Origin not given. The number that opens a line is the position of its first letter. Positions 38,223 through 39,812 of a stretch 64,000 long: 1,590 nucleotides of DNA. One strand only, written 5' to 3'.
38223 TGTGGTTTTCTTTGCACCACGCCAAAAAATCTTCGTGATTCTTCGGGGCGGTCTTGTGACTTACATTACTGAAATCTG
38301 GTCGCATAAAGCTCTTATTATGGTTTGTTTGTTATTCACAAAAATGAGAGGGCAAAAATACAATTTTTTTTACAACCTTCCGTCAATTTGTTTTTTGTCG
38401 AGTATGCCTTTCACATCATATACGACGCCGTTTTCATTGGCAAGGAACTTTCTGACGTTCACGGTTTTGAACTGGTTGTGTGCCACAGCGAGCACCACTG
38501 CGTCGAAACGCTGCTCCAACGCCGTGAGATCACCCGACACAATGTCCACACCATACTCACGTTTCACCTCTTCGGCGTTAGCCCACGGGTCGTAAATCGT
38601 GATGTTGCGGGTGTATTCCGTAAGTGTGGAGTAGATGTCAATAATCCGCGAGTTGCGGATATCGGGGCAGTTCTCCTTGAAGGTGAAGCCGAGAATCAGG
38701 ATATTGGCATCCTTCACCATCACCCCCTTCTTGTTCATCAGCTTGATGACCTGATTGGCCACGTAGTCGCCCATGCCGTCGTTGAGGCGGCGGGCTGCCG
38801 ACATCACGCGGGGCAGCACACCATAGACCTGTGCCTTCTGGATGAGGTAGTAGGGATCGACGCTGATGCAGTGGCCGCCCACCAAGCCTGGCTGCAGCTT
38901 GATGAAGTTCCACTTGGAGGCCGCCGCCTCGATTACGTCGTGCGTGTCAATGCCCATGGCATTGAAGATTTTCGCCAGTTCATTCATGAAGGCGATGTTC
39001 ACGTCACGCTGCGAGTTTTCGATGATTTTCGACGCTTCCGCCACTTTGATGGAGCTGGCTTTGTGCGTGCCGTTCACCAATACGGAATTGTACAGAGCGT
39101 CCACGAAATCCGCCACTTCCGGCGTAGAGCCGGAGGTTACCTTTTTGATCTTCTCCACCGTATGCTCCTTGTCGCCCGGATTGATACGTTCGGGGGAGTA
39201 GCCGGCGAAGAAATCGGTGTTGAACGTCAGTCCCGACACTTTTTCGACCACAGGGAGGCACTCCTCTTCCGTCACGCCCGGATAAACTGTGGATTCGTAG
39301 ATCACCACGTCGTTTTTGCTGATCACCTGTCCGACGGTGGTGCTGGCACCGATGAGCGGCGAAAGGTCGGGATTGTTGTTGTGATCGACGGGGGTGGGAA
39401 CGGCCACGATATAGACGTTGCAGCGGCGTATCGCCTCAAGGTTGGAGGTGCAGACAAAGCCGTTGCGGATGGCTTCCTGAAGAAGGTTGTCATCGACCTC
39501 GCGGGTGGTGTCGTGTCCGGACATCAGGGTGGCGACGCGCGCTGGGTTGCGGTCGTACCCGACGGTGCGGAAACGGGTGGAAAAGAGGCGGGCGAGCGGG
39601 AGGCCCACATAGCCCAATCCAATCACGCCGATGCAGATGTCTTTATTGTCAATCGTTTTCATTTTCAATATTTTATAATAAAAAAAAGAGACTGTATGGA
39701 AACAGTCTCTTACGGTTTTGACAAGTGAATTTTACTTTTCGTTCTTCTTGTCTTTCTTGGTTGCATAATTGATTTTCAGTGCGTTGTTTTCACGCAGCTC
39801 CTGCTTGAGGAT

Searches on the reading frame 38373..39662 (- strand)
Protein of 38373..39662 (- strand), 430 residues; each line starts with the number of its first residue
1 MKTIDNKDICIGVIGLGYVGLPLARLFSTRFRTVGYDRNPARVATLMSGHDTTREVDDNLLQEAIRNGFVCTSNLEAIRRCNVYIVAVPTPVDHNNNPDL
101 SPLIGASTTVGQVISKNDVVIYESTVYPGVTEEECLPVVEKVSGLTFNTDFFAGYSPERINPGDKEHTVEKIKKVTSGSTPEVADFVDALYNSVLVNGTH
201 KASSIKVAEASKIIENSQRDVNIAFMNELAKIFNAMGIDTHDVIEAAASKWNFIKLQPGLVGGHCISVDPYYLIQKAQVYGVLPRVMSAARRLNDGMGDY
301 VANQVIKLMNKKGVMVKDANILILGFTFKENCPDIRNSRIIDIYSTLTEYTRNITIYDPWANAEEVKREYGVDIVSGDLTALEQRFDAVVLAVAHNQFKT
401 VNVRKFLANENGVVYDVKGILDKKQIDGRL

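Call 34: search_protein_families(library=pfam, proteins=[window:38373-39662:-], max_evalue=0.001)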
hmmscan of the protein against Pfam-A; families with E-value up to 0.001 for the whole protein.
window:38373-39662:- (430 aa): 6 families
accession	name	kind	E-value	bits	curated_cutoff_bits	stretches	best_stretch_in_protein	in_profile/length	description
PF03721.20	UDPG_MGDP_dh_N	-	4.8e-29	101.7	27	1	11-184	3-180/187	UDP-glucose/GDP-mannose dehydrogenase family, NAD binding domain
PF00984.24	UDPG_MGDP_dh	-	1.5e-26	92.7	25.4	1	207-295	2-93/94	UDP-glucose/GDP-mannose dehydrogenase family, central domain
PF03720.21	UDPG_MGDP_dh_C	-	1.3e-23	83.7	30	1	322-423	1-103/103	UDP-glucose/GDP-mannose dehydrogenase family, UDP binding domain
PF01210.29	NAD_Gly3P_dh_N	-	2.8e-05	24.6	23.1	0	11-104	2-93/158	NAD-dependent glycerol-3-phosphate dehydrogenase N-terminus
PF03807.23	F420_oxidored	-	3e-05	25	21.6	0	11-90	2-69/94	NADP oxidoreductase coenzyme F420-dependent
PF03446.21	NAD_binding_2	-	0.00012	22.6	21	1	11-133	2-102/161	NAD binding domain of 6-phosphogluconate dehydrogenase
